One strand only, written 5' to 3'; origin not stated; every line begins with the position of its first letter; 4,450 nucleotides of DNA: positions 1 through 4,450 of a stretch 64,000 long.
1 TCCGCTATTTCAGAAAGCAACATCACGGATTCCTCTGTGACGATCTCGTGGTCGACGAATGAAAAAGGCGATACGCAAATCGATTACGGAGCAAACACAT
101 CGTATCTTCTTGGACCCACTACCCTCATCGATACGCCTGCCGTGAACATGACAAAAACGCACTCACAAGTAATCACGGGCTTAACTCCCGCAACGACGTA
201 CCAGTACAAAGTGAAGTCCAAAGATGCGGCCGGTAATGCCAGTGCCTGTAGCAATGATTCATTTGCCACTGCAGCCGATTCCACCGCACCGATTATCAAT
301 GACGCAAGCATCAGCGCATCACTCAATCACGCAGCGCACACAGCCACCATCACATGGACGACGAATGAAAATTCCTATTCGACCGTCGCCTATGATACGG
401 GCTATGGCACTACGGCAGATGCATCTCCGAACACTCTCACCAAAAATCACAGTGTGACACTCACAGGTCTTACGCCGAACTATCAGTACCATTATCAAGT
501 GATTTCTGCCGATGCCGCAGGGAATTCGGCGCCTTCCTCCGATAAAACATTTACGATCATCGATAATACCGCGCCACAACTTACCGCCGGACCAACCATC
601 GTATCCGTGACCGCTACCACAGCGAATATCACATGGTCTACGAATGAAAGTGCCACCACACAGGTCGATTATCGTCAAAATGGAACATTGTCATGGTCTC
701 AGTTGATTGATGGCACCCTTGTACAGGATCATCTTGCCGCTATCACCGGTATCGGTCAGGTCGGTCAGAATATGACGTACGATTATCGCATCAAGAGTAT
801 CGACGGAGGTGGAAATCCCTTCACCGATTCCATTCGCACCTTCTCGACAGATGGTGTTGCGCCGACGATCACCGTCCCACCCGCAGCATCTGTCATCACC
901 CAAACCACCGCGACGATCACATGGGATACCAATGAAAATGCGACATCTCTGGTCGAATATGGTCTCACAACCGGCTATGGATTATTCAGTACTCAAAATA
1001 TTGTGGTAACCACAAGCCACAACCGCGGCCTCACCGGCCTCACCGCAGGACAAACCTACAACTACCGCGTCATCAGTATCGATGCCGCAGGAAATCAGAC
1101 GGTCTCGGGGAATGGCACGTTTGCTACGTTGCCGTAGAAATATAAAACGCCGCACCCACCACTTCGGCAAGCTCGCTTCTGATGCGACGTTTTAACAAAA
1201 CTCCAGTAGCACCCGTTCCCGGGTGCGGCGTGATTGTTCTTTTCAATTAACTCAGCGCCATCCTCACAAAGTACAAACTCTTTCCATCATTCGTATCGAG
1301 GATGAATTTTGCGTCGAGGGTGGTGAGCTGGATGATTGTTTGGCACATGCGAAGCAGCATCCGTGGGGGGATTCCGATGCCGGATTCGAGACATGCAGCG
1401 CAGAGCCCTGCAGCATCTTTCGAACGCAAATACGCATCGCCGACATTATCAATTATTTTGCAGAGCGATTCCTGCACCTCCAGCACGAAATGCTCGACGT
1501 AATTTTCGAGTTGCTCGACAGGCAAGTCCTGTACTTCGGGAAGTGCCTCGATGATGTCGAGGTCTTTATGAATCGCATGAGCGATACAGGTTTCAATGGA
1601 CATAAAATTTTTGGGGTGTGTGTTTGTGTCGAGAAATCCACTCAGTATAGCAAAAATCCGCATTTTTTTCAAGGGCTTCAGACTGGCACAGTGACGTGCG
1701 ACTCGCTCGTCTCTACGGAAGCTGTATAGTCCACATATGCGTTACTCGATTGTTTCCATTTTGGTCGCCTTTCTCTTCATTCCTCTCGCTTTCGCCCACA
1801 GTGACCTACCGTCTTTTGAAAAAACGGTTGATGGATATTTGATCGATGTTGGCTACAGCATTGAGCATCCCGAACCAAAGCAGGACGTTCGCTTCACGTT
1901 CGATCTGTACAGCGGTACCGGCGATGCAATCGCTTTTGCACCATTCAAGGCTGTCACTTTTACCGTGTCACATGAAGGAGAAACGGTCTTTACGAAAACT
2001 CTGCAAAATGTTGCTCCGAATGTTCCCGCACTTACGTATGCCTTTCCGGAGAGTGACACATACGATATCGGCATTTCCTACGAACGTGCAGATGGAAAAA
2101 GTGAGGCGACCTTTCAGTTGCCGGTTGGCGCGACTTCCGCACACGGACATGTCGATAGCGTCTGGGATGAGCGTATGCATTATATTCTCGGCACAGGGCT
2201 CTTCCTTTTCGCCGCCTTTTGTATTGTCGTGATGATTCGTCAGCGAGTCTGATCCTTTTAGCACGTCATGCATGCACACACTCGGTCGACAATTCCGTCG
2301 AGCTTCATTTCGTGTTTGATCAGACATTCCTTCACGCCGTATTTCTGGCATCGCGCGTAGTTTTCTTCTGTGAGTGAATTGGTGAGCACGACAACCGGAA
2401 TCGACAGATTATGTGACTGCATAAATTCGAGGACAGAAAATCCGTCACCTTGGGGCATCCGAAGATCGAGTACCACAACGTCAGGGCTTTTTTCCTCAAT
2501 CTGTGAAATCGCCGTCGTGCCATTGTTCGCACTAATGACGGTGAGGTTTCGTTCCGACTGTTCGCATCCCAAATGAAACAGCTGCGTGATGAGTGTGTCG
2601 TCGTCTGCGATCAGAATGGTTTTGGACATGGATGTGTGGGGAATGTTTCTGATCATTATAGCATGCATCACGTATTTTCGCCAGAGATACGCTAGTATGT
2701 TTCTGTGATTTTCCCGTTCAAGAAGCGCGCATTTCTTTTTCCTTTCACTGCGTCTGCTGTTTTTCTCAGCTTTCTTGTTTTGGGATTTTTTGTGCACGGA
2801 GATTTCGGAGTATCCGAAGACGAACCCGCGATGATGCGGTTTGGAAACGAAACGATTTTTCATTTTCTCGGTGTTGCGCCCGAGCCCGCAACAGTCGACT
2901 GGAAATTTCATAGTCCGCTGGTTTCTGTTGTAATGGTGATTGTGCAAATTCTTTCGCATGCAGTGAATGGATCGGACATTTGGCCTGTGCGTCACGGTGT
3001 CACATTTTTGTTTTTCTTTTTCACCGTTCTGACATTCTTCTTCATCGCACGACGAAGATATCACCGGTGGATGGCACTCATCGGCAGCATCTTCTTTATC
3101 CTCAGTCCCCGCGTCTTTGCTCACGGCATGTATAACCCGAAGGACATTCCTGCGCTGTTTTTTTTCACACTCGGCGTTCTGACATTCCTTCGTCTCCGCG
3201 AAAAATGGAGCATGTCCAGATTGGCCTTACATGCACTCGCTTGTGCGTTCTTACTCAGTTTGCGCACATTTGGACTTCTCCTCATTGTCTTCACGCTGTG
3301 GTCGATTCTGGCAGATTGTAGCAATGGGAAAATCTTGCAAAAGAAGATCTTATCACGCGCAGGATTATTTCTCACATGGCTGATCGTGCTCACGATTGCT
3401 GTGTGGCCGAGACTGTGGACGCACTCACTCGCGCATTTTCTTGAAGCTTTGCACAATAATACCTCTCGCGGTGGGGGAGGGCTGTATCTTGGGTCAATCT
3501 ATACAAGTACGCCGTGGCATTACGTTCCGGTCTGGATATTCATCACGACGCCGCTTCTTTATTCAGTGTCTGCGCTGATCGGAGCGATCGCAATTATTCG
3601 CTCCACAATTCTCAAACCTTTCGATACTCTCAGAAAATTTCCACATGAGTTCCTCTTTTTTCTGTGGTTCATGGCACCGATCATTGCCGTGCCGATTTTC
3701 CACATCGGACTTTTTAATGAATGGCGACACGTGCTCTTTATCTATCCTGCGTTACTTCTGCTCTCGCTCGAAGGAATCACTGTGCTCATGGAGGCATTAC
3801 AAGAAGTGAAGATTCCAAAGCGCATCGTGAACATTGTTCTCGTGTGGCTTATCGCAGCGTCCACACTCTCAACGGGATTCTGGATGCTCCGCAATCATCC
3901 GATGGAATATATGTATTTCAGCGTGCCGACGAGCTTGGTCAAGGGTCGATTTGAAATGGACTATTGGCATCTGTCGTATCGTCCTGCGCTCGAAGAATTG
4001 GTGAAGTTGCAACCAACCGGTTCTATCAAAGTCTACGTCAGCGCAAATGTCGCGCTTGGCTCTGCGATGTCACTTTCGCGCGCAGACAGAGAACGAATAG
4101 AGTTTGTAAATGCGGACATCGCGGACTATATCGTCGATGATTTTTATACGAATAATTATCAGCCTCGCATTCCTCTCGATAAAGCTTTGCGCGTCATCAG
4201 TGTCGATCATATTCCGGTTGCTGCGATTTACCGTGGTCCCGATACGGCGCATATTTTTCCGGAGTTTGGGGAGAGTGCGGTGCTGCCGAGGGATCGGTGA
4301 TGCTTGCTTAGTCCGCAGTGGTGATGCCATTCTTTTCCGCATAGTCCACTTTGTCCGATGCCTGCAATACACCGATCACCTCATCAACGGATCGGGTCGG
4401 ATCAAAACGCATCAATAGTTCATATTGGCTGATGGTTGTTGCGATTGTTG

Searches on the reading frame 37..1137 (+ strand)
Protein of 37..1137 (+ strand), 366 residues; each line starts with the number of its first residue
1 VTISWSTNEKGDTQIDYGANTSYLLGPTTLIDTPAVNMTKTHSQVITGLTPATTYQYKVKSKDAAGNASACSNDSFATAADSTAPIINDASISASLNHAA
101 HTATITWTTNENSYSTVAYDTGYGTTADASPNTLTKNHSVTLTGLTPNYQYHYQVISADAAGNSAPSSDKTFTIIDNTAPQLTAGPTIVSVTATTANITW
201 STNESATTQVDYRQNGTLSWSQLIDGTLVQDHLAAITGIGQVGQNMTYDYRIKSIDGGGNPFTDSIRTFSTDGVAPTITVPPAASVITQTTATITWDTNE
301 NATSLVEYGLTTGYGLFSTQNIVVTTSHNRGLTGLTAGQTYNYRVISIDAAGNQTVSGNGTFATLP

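Call 29: search_protein_families(library=pfam, proteins=[window:37-1137:+], max_evalue=0.001)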
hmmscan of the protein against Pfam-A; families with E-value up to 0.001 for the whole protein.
window:37-1137:+ (366 aa): 7 families
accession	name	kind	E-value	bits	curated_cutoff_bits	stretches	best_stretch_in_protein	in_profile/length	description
PF16656.11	Pur_ac_phosph_N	-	1.2e-24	87.1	30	3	92-168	4-87/93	Purple acid Phosphatase, N-terminal domain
PF00041.27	fn3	-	1.3e-15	57.8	25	1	97-170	10-80/84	Fibronectin type III domain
PF25077.1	DUF7800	-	2.1e-09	37.8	27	0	180-253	2-70/89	Domain of unknown function (DUF7800)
PF25059.1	FN3_DSCAM-DSCAML_C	-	1.3e-07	32.3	39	0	37-80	40-81/89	DSCAM/DSCAML C-terminal Fn3-like domain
PF16655.11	PhoD_N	-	1.5e-07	32.3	30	0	101-160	26-78/90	PhoD-like phosphatase, N-terminal domain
PF17425.8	Arylsulfotran_N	-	3.3e-05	24.3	24.2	0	122-173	35-84/88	Arylsulfotransferase Ig-like domain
PF25788.1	Ig_Rha78A_N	-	0.00067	20.3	27.4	0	48-76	70-99/105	Rha78A-like, N-terminal immunoglobulin domain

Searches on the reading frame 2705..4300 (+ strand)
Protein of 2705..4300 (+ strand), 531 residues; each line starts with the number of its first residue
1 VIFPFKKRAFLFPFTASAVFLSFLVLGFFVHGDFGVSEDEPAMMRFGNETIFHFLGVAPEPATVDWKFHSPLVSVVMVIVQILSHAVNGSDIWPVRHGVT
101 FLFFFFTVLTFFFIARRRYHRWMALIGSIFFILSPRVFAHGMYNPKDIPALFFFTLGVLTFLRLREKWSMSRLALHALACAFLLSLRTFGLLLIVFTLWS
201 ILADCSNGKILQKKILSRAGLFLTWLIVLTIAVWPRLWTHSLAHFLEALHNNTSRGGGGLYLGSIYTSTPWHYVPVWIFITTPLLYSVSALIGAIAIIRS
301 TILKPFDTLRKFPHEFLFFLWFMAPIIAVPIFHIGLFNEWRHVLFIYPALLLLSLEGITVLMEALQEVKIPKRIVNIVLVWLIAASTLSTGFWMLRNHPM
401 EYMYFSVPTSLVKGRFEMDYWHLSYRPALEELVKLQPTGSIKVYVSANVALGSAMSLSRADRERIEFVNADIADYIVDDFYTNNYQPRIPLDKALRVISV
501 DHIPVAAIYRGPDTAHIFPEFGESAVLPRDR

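Call 29: search_protein_families(library=pfam, proteins=[window:2705-4300:+], max_evalue=0.001)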
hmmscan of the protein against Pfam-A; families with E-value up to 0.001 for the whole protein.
window:2705-4300:+ (531 aa): 2 families
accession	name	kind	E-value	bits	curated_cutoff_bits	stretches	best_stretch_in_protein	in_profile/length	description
PF02366.24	PMT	-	7.8e-05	22.8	22.7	1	89-217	79-216/245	Dolichyl-phosphate-mannose-protein mannosyltransferase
PF13231.12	PMT_2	-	9.7e-05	23.1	26.1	1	80-234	9-160/160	Dolichyl-phosphate-mannose-protein mannosyltransferase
